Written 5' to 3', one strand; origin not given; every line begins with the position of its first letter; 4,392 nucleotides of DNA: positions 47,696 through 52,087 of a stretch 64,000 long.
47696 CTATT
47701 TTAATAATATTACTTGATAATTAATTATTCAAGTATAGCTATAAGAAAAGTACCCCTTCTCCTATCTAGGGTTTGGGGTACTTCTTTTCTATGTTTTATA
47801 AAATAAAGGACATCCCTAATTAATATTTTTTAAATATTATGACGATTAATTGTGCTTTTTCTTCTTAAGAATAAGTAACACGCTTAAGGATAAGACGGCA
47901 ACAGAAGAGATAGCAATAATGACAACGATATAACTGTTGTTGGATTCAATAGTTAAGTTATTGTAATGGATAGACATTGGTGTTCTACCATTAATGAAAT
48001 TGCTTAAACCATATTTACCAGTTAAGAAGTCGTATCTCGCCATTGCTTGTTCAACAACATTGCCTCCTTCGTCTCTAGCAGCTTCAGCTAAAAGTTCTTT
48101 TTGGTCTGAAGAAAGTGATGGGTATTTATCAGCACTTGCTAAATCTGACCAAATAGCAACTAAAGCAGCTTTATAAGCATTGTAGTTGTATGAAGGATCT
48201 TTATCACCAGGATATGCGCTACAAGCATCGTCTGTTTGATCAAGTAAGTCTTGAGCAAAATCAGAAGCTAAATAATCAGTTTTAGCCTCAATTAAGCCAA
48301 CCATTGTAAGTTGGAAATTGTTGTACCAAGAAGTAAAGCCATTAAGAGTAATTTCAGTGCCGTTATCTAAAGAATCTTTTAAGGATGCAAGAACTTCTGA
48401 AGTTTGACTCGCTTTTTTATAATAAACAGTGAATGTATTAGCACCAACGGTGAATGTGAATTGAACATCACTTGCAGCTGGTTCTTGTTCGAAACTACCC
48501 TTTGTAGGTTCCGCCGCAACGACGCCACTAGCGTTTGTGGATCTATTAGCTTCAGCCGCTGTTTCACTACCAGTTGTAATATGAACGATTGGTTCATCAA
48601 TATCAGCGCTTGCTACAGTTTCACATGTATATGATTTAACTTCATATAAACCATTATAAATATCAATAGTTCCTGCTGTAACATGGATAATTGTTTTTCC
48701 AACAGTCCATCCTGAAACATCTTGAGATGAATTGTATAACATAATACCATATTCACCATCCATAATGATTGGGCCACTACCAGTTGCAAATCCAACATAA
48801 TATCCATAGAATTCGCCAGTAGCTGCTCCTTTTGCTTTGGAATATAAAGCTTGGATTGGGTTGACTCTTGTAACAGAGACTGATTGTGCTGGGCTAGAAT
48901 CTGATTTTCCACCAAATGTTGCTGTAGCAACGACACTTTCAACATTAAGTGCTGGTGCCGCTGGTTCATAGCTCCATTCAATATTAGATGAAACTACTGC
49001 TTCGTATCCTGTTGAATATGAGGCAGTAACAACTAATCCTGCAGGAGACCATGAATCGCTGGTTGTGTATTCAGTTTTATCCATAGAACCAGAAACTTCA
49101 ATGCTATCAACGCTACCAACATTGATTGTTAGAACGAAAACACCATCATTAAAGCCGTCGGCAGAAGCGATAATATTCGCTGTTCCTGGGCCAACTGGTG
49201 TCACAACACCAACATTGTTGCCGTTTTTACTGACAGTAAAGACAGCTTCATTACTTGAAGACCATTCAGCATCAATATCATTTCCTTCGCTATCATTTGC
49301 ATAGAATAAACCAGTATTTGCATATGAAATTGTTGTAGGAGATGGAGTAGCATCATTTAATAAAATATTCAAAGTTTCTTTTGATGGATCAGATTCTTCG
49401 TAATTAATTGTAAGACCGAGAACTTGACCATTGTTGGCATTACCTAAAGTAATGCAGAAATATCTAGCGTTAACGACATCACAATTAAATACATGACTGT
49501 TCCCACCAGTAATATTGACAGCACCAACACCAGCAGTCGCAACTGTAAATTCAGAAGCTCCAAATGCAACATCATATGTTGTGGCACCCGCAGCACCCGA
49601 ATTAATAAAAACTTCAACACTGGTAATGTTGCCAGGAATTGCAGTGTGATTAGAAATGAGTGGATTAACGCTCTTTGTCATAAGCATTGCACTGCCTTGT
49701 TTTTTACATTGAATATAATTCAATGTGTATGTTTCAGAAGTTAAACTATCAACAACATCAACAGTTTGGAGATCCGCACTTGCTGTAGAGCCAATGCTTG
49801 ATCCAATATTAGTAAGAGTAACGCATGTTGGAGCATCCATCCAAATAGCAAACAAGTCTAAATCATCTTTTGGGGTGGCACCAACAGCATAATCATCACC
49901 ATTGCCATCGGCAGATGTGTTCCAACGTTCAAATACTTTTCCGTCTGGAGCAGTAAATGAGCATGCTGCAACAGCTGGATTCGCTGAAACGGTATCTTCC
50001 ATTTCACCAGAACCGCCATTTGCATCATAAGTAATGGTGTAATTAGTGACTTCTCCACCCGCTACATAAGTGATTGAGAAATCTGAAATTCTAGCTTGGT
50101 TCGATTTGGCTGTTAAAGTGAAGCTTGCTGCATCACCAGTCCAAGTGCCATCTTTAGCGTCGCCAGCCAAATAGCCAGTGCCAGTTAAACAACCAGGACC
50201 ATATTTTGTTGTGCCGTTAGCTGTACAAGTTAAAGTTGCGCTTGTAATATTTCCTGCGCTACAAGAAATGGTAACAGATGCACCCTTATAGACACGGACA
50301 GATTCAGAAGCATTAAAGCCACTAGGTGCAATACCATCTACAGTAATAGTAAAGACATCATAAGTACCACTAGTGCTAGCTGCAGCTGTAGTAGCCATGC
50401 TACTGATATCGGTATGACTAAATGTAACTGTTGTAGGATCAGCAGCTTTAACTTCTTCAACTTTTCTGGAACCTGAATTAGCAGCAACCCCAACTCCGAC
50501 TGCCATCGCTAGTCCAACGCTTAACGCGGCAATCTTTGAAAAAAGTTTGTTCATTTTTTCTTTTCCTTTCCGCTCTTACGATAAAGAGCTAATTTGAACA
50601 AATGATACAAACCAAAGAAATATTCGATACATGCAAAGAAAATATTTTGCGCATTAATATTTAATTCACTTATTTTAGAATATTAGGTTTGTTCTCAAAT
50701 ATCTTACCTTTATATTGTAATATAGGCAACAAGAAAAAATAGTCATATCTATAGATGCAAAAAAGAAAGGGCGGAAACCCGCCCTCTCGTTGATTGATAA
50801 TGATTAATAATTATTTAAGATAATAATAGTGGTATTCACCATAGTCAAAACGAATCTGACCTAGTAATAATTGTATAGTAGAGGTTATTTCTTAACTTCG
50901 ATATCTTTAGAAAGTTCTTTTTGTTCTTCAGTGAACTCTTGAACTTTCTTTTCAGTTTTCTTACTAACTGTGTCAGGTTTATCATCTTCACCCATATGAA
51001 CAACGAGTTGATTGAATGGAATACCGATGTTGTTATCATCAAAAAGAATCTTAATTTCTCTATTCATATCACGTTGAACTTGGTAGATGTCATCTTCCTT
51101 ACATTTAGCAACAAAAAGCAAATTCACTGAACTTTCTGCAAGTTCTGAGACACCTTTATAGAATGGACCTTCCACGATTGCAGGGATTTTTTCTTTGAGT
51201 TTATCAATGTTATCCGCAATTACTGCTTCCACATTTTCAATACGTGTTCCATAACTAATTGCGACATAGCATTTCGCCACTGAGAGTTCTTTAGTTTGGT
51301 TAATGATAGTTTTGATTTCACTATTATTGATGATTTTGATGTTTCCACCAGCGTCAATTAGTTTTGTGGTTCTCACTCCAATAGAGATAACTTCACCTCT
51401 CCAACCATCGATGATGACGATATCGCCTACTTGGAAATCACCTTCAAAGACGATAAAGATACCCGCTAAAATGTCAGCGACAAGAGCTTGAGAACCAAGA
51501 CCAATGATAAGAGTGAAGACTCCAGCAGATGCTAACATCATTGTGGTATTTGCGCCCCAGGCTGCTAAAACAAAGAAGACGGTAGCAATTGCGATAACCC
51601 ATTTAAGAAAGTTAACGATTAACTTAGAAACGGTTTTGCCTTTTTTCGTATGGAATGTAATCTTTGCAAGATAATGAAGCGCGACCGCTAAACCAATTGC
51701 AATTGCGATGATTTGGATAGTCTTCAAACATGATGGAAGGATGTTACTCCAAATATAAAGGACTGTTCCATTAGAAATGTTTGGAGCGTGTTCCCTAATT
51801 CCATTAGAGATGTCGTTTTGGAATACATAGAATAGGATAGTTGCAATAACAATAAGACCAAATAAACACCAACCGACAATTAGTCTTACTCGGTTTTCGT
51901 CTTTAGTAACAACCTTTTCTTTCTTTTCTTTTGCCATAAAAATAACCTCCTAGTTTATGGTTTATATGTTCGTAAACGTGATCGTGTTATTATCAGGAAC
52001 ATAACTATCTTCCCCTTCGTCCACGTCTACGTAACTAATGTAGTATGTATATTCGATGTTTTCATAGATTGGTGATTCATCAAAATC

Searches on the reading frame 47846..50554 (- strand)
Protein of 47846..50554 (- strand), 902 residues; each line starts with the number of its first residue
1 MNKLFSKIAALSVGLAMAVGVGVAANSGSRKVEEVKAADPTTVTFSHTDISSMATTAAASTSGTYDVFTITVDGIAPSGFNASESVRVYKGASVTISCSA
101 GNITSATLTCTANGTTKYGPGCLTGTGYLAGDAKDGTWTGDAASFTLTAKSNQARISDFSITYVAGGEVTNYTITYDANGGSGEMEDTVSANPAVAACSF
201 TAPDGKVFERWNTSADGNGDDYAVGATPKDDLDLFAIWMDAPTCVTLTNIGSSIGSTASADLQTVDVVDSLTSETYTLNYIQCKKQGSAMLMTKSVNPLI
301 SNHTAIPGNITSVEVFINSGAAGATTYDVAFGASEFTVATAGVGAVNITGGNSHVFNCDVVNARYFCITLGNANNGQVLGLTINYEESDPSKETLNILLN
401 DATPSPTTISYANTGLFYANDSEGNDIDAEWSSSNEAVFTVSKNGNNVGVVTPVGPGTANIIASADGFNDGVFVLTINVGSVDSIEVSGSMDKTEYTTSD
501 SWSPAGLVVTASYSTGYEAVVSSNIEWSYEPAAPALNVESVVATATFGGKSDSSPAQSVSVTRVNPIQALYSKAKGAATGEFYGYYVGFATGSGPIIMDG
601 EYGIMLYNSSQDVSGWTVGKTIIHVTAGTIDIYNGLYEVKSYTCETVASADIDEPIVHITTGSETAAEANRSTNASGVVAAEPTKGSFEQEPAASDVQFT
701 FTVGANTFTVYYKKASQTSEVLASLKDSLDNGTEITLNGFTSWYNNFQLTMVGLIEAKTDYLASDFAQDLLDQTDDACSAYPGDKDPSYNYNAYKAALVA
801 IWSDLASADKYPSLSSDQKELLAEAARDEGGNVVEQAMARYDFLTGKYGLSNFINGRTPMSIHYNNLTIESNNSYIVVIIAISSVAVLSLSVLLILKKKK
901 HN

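Call 10: search_protein_families(library=pfam, proteins=[window:47846-50554:-], max_evalue=0.001)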
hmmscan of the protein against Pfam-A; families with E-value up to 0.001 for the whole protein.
window:47846-50554:- (902 aa): 1 family
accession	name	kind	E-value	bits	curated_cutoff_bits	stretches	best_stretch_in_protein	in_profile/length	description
PF09479.16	Flg_new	-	3e-08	34.1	27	1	172-236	1-64/65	Listeria-Bacteroides repeat domain (List_Bact_rpt)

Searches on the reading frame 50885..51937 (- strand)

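Call 11: search_protein_families(library=pfam, proteins=[window:50885-51937:-], max_evalue=0.001)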
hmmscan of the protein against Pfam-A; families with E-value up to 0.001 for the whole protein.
window:50885-51937:- (350 aa): 1 family
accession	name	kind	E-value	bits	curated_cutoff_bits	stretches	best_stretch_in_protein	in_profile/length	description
PF00924.24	MS_channel_2nd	-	9.6e-13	48.5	20.2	1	152-215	2-67/68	Mechanosensitive ion channel, beta-domain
